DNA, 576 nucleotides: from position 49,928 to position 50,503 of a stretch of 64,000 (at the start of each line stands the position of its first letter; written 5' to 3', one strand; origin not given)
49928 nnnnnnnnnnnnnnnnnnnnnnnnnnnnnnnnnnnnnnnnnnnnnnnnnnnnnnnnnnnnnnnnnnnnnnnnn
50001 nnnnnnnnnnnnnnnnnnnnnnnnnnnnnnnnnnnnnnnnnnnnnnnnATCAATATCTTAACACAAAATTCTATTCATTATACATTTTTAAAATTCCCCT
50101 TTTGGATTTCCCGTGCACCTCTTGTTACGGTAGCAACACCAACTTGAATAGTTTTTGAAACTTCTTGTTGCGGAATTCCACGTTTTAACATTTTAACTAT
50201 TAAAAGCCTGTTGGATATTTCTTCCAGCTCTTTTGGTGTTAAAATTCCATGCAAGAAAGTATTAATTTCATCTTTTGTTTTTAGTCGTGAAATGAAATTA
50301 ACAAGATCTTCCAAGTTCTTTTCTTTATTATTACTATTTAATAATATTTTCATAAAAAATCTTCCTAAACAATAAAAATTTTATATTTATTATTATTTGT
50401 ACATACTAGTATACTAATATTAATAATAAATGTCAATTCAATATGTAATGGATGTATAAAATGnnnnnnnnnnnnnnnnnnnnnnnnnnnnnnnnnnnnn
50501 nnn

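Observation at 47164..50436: TrpR-like regulator with a TrpR-operator-like palindrome controlling a yerC-trpS-ftsH operon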

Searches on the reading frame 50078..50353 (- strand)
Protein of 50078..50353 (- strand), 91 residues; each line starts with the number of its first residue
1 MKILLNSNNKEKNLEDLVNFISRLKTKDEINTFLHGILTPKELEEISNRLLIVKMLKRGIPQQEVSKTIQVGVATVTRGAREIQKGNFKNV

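Call 3: search_protein_families(library=pfam, proteins=[window:50078-50353:-])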
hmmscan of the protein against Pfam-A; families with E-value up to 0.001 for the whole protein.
window:50078-50353:- (91 aa): 1 family
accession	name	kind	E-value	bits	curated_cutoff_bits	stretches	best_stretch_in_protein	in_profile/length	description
PF01371.25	Trp_repressor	-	1.7e-19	70.1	27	1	13-87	2-77/88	Trp repressor protein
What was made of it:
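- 50078..50353 (-): trpR-like gene, 91 aa, Trp_repressor family, Patescibacteria-specific clade. Pfam PF01371 at 70 bits (call 3).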

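Call 4: search_protein_families(library=ncbifam, proteins=[window:50078-50353:-])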
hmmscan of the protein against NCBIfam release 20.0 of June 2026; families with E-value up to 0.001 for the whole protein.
window:50078-50353:- (91 aa): 2 families
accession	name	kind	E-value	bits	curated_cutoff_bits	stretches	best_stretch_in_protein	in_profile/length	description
TIGR01321.1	TrpR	equivalog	2.6e-13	50.2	67.25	1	8-88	3-86/94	trp operon repressor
TIGR02531.1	yecD_yerC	hypoth_equivalog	2.3e-09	37.5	42.2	1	10-87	1-78/88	YerC/YecD family TrpR-related protein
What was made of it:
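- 50078..50353 (-): NCBIfam TrpR 50.2 and YerC 37.5, both below their cutoffs (call 4).
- On TrpR proper (NCBIfam TIGR01321 equivalog): 50.2 bits against a cutoff of 67.25 (call 4).
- On YerC/YecD = HisR (NCBIfam TIGR02531): 37.5 bits against a cutoff of 42.2 (call 4).
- The protein falls below the NCBIfam TrpR equivalog cutoff (call 4). The protein falls below the TrpR equivalog cutoff (call 4).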

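Call 7: find_homologous_proteins(query=window:50078-50353:-)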
Query window:50078-50353:- (91 aa): 217 proteins with E <= 0.001 among 219 candidates; the best 120 are listed.
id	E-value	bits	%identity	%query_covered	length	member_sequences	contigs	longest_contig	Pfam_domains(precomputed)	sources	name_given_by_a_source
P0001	8.9e-47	174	96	100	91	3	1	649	PF01371.26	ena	-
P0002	1.0e-38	148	81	100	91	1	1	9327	PF01371.26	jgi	jgi:TrpR family transcriptional regulator, trp operon repressor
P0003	8.0e-38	146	79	100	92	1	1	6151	PF01371.26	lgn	-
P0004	1.5e-37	145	78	100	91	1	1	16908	PF01371.26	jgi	jgi:TrpR family transcriptional regulator, trp operon repressor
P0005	2.8e-37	144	78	100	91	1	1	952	PF01371.26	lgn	-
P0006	1.7e-36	141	76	100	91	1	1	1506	PF01371.26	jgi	jgi:TrpR family transcriptional regulator, trp operon repressor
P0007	4.8e-34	133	73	100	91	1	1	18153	PF01371.26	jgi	jgi:TrpR family trp operon transcriptional repressor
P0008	4.8e-34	133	69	100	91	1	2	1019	PF01371.26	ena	-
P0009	7.8e-34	133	70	100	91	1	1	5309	PF01371.26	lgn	-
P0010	1.6e-33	132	68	100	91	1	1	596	PF01371.26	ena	-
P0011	3.3e-33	131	68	100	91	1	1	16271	PF01371.26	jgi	jgi:TrpR family transcriptional regulator, trp operon repressor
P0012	2.6e-29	118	71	90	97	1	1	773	PF01371.26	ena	-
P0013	8.0e-24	101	59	97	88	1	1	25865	PF01371.26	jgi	jgi:TrpR family transcriptional regulator, trp operon repressor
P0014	1.5e-23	100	63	88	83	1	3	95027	PF01371.26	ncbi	-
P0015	2.2e-23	100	64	88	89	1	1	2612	PF01371.26,PF13384.13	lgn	-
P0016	3.0e-23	99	63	88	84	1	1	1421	PF01371.26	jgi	jgi:TrpR family transcriptional regulator, trp operon repressor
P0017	1.1e-22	97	63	88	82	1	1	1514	PF01371.26,PF13384.13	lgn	-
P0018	1.1e-22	97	61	92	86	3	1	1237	PF01371.26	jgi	jgi:TrpR family trp operon transcriptional repressor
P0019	1.3e-22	97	60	88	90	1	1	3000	PF01371.26,PF13384.13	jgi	jgi:TrpR family transcriptional regulator, trp operon repressor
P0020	1.4e-22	97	60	96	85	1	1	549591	PF01371.26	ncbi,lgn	-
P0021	1.4e-22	97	63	88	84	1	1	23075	PF01371.26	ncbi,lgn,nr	ncbi:MAG: trp operon repressor [Patescibacteria group bacterium]|nr:trp operon repressor [Patescibac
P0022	1.4e-22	97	64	88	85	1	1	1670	PF01371.26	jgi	-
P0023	1.7e-22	97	60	88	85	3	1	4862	PF01371.26,PF13384.13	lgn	-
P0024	1.8e-22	97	59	88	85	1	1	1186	PF01371.26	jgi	jgi:Trp operon repressor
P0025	1.9e-22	97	64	88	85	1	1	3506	PF01371.26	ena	-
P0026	2.2e-22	96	55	100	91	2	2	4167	PF01371.26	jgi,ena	-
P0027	2.4e-22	96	59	89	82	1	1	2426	PF01371.26,PF13384.13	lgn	-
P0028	2.5e-22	96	63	88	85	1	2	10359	PF01371.26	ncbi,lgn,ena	ncbi:MAG: Trp family transcriptional regulator [Patescibacteria group bacterium]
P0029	2.5e-22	96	64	88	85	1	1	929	PF01371.26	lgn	-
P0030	2.6e-22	96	64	88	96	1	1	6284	PF01371.26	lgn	-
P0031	2.8e-22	96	60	88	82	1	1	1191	PF01371.26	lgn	-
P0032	3.3e-22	96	57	96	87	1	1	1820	PF01371.26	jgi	jgi:TrpR family transcriptional regulator, trp operon repressor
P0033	3.6e-22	96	57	90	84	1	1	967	PF01371.26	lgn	-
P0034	3.7e-22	96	61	88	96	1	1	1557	PF01371.26,PF13384.13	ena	-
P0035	3.7e-22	96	65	75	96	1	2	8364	PF01371.26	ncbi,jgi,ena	-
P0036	4.2e-22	96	57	97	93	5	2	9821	PF01371.26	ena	-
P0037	4.3e-22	95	57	91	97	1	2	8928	PF01371.26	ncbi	-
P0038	5.1e-22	95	60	88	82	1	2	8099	PF01371.26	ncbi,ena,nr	ncbi:MAG: transcriptional regulator [Candidatus Levybacteria bacterium]|nr:transcriptional regulator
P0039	5.4e-22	95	58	87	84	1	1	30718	PF01371.26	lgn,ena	-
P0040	6.2e-22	95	60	88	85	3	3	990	PF01371.26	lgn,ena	-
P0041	6.2e-22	95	59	86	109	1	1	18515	PF01371.26,PF13384.13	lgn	-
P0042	6.5e-22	95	60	88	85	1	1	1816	PF01371.26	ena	-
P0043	6.5e-22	95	61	92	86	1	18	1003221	PF01371.26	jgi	jgi:TrpR family transcriptional regulator, trp operon repressor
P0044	6.7e-22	95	64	82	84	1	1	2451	PF01371.26,PF13384.13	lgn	-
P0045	6.8e-22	95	63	87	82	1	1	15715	PF01371.26,PF13384.13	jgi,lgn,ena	-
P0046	7.9e-22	95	61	88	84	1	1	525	PF01371.26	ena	-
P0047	8.4e-22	95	60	90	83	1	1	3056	PF01371.26,PF13384.13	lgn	-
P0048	8.6e-22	95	60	90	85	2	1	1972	PF01371.26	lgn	-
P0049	8.9e-22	94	56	89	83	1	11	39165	PF01371.26,PF13384.13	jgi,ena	-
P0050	9.5e-22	94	57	90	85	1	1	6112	PF01371.26,PF13384.13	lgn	-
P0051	9.9e-22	94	63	84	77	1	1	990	PF01371.26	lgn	-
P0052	1.0e-21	94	59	88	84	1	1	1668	PF01371.26,PF13384.13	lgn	-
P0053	1.1e-21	94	58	88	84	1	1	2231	PF01371.26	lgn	-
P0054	1.1e-21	94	61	88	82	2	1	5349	PF01371.26,PF13384.13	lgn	-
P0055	1.2e-21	94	60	90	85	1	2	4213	PF01371.26,PF13384.13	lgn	-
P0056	1.4e-21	94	59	89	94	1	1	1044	PF01371.26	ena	-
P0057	1.6e-21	94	55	96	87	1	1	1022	PF01371.26,PF13384.13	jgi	jgi:TrpR family transcriptional regulator, trp operon repressor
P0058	1.8e-21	94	63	88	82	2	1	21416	PF01371.26,PF13384.13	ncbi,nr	ncbi:MAG: Trp family transcriptional regulator [Candidatus Levybacteria bacterium]|nr:Trp family tra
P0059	1.8e-21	94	54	100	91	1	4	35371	PF01371.26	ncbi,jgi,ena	-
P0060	1.8e-21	94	62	87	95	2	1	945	PF01371.26,PF13384.13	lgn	-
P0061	2.1e-21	93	55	100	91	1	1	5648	PF01371.26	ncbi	-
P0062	2.1e-21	93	56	96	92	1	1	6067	PF01371.26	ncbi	ncbi:MAG: Trp family transcriptional regulator [Candidatus Levyibacteriota bacterium]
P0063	2.2e-21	93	58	84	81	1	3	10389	PF01371.26,PF13384.13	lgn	-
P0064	2.4e-21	93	60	96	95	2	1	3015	PF01371.26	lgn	-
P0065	2.4e-21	93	58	91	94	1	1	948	PF01371.26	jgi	jgi:TrpR family trp operon transcriptional repressor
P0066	2.5e-21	93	56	89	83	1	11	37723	PF01371.26,PF13384.13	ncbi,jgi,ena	ncbi:transcriptional regulator, partial [Candidatus Roizmanbacteria bacterium CG02_land_8_20_14_3_00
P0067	2.5e-21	93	55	97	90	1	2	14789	PF01371.26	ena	-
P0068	2.6e-21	93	57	90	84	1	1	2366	PF01371.26,PF13384.13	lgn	-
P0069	2.6e-21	93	56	89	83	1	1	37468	PF01371.26,PF13384.13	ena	-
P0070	2.7e-21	93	61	88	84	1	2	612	PF01371.26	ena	-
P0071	2.7e-21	93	61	88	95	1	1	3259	PF01371.26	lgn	-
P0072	3.1e-21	93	56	90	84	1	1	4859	PF01371.26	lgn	-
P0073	3.1e-21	93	61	88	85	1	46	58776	PF01371.26,PF13384.13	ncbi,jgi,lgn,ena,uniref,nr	ncbi:MAG: Trp repressor [Candidatus Nomurabacteria bacterium GW2011_GWA1_37_20]|uniref:Trp repressor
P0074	3.2e-21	93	61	88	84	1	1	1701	PF01371.26,PF13384.13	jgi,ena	-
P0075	3.2e-21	93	59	90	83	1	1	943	PF01371.26,PF13384.13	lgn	-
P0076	3.2e-21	93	61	88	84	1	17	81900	PF01371.26,PF13384.13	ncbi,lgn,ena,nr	ncbi:MAG: hypothetical protein A3H17_02610 [Candidatus Levybacteria bacterium RIFCSPLOWO2_12_FULL_37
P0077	3.2e-21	93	65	73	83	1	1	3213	PF01371.26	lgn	-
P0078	3.4e-21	93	60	89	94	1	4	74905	PF01371.26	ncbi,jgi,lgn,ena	-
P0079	3.7e-21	93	56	87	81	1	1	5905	PF01371.26,PF13384.13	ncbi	ncbi:transcriptional regulator, partial [Candidatus Roizmanbacteria bacterium CG_4_8_14_3_um_filter_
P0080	3.8e-21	92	59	91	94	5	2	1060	PF01371.26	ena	-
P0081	3.9e-21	92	60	88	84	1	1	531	PF01371.26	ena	-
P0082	3.9e-21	92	55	96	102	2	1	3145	PF01371.26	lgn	-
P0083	4.2e-21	92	62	86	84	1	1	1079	PF01371.26,PF13384.13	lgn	-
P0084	4.3e-21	92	61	88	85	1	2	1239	PF01371.26,PF13384.13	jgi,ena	-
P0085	5.0e-21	92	59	88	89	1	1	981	PF01371.26,PF13384.13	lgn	-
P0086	5.4e-21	92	56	92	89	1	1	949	PF01371.26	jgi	jgi:TrpR family transcriptional regulator, trp operon repressor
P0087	5.9e-21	92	57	91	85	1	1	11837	PF01371.26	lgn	-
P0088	6.4e-21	92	62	87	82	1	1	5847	PF01371.26,PF13384.13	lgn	-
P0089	6.5e-21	92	60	86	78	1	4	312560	PF01371.26,PF13384.13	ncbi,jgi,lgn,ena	-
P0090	6.6e-21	92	59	88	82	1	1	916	PF01371.26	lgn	-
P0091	6.8e-21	92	59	87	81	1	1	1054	PF01371.26,PF13384.13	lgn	-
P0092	7.4e-21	92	59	88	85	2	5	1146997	PF01371.26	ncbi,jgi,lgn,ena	jgi:TrpR family trp operon transcriptional repressor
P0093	7.7e-21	91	63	87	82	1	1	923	PF01371.26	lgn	-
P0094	8.0e-21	91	58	88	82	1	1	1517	PF01371.26,PF13384.13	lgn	-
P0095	8.3e-21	91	59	87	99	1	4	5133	PF01371.26,PF13384.13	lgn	-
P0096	8.4e-21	91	59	87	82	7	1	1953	PF01371.26,PF13384.13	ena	-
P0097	8.5e-21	91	57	87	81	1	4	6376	PF01371.26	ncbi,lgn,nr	ncbi:helix-turn-helix domain-containing protein [Candidatus Roizmanbacteria bacterium]|nr:helix-turn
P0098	8.6e-21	91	61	88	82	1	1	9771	PF01371.26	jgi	jgi:TrpR family transcriptional regulator, trp operon repressor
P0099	9.0e-21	91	54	91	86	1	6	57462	PF01371.26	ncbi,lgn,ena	-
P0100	9.2e-21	91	58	89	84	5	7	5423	PF01371.26,PF13384.13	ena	-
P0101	9.3e-21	91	60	88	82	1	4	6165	PF01371.26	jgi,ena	-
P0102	1.0e-20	91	53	97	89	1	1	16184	PF01371.26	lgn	-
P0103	1.0e-20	91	58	88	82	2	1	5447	PF01371.26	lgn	-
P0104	1.0e-20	91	59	91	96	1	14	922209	PF01371.26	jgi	jgi:TrpR family transcriptional regulator, trp operon repressor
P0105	1.1e-20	91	57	90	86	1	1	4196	PF01371.26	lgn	-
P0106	1.1e-20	91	62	87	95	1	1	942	PF01371.26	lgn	-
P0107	1.2e-20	91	56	88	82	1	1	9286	PF01371.26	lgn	-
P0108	1.3e-20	91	58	88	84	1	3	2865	PF01371.26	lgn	-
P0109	1.3e-20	91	58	88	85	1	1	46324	PF01371.26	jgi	jgi:TrpR family transcriptional regulator, trp operon repressor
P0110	1.3e-20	91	54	89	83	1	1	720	PF01371.26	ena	-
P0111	1.3e-20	91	56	88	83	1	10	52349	PF01371.26,PF13384.13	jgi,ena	-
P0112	1.3e-20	91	57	90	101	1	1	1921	PF01371.26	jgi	jgi:TrpR family trp operon transcriptional repressor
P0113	1.4e-20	91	54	96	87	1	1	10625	PF01371.26,PF13384.13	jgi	jgi:TrpR family transcriptional regulator, trp operon repressor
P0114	1.5e-20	91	60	88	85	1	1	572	PF01371.26,PF13384.13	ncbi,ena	-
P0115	1.6e-20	90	59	88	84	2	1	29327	PF01371.26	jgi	-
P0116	1.6e-20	90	58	88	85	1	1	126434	PF01371.26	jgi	jgi:TrpR family transcriptional regulator, trp operon repressor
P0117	1.6e-20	90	59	88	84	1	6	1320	PF01371.26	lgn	-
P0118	1.8e-20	90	59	88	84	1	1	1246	PF01371.26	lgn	-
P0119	1.9e-20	90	63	75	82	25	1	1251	PF01371.26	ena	-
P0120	2.4e-20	90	62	85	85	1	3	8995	PF01371.26,PF13384.13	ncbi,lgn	-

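Call 11: find_related_loci(query=A1, collection=genome_contigs, flank=4000)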
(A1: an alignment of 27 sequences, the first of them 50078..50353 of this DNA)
Query A1 (91 aa) in genome_contigs; peptide patterns used: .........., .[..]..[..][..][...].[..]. (x = any residue, [..] = any of these).
155 stretches matched a pattern; 94 encode a relative of the query (tblastn E <= 1e-3); the best 80 are kept; 80 distinct loci.
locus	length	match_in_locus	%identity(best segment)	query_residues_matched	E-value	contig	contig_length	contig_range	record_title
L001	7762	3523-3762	63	12-91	7e-29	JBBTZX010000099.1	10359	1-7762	MAG: Patescibacteria group bacterium isolate H14-bin027_1 H14_bin027_1_000000000099, whole genome shotgun sequence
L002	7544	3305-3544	63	12-91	2e-28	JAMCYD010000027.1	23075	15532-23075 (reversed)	MAG: Patescibacteria group bacterium isolate FK_Sedi_B_Bin.369 NODE_7357_length_23075_cov_59.1201, whole genome shotgun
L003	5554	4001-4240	58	12-91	3e-28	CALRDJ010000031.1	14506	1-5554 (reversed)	MAG: Candidatus Levybacteria bacterium GW2011_GWA1_37_16 isolate TH-11nov19-213 genome assembly, contig: TH-11nov19-C103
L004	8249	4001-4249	57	9-91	5e-28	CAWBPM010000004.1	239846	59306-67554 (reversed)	MAG: Candidatus Levybacteria bacterium isolate MFD01476.bin.1.72 genome assembly, contig: contig_74474, whole genome sho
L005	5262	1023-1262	61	12-91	7e-28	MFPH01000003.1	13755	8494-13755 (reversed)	MAG: Candidatus Levybacteria bacterium RIFCSPLOWO2_12_FULL_37_14 rifcsplowo2_12_scaffold_10368, whole genome shotgun seq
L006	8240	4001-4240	59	12-91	5e-28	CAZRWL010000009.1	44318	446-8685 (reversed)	MAG TPA_asm: uncultured Gammaproteobacteria bacterium isolate SRP269290_co1_1073 genome assembly, contig: NODE_861_lengt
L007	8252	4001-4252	56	8-91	1e-27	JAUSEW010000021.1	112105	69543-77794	MAG: Candidatus Levyibacteriota bacterium isolate E14_maxbin.252 E14_k141_1448703, whole genome shotgun sequence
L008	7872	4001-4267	53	3-91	1e-27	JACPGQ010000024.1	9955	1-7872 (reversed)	MAG: Candidatus Levyibacteriota bacterium isolate NC_groundwater_392_Ag_B-0.1um_43_10 GD18-4_B1_scaffold_407531, whole g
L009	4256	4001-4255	56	6-91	2e-27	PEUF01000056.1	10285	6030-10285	MAG: Candidatus Roizmanbacteria bacterium CG02_land_8_20_14_3_00_36_15 CG02_land_8_20_14_3.00_150_scaffold_5439_c, whole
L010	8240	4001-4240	60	12-91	3e-27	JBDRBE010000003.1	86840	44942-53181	MAG: Candidatus Levyibacteriota bacterium isolate MEGAHIT-group-1.104 k141_3725980, whole genome shotgun sequence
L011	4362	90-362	55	1-91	3e-27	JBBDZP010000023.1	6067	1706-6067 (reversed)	MAG: Candidatus Levyibacteriota bacterium isolate LejiaD_39_46 Lejia_D_17721_length_6067_cov_30, whole genome shotgun se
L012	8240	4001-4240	55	12-91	8e-27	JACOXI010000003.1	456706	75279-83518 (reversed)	MAG: Candidatus Daviesbacteria bacterium isolate NC_groundwater_149_Ag_S-0.1um_39_14 S4_GD2017_2_S1_scaffold_3, whole ge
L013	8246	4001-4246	60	5-88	8e-27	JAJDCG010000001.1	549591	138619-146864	MAG: Candidatus Levyibacteriota bacterium isolate OFTM197 OFTM197_0, whole genome shotgun sequence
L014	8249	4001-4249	54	9-91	2e-26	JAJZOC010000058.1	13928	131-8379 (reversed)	MAG: bacterium isolate MAS4.bin4 NODE_5118_length_13928_cov_2.096008, whole genome shotgun sequence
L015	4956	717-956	58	12-91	2e-26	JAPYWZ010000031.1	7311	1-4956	MAG: Microgenomates group bacterium isolate RSWP21 scaffold_1960_c1, whole genome shotgun sequence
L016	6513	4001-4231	62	14-90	3e-26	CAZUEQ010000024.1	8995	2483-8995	MAG TPA_asm: uncultured Gammaproteobacteria bacterium isolate SRP170004_co1_204 genome assembly, contig: NODE_12589_leng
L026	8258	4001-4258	51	6-91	9e-26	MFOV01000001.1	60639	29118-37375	MAG: Candidatus Levybacteria bacterium RIFCSPLOWO2_01_FULL_39_10 rifcsplowo2_01_scaffold_1168, whole genome shotgun sequ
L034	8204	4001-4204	66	24-91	4e-25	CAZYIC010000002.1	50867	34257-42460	MAG TPA_asm: uncultured Gammaproteobacteria bacterium isolate binchicken_co38_456 genome assembly, contig: NODE_1494_len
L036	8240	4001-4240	54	11-90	3e-25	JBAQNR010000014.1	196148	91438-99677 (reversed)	MAG: Microgenomates group bacterium isolate MFD12002_ilm_asm_bin47 k127_58126, whole genome shotgun sequence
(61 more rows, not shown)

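Call 15: search_protein_families(library=pfam, proteins=[L016:4306-5499:+, L012:5450-6190:+, L002:3684-5306:+, L002:5312-5728:+, L026:4379-4774:+, L012:4356-5453:+, L036:5541-6650:+, L001:3877-5298:+, L004:4351-5202:+, L034:4240-5976:+], max_evalue=0.001)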
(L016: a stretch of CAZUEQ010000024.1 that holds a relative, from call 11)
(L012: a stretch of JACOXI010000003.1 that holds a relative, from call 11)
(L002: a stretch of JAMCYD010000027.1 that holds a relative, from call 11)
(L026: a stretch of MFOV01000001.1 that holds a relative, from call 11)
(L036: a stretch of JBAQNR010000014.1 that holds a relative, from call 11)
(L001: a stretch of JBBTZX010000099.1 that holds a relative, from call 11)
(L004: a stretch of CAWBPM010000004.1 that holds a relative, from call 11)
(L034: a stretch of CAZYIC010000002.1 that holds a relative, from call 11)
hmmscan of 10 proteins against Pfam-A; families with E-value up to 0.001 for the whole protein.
L016:4306-5499:+ (397 aa): 1 family
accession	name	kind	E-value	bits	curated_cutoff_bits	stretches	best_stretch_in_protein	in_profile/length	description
PF00291.31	PALP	-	7.2e-42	144.2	35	1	58-381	5-295/295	Pyridoxal-phosphate dependent enzyme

L012:5450-6190:+ (246 aa): 1 family
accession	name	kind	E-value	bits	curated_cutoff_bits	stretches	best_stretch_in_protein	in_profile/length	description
PF01177.27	Asp_Glu_race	-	1.6e-32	113.5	31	1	10-222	1-210/211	Asp/Glu/Hydantoin racemase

L002:3684-5306:+ (540 aa): 0 families

L002:5312-5728:+ (138 aa): 0 families

L026:4379-4774:+ (131 aa): 0 families

L012:4356-5453:+ (365 aa): 0 families

L036:5541-6650:+ (369 aa): 1 family
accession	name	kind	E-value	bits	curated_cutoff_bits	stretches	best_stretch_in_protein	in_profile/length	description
PF11379.13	DUF3182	-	6.1e-45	154.1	26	1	26-340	18-330/354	Protein of unknown function (DUF3182)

L001:3877-5298:+ (473 aa): 1 family
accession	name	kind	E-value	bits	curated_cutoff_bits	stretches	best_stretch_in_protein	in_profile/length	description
PF00591.27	Glycos_transf_3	-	8.2e-21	75.2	27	1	176-303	12-137/253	Glycosyl transferase family, a/b domain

L004:4351-5202:+ (283 aa): 0 families

L034:4240-5976:+ (578 aa): 2 families
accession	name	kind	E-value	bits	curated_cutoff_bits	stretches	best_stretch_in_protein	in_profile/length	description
PF00425.24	Chorismate_bind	-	3.7e-85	286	27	1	305-563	2-257/257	chorismate binding enzyme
PF04715.19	Anth_synt_I_N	-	2.6e-28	99.4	23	1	88-247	2-139/140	Anthranilate synthase component I, N terminal region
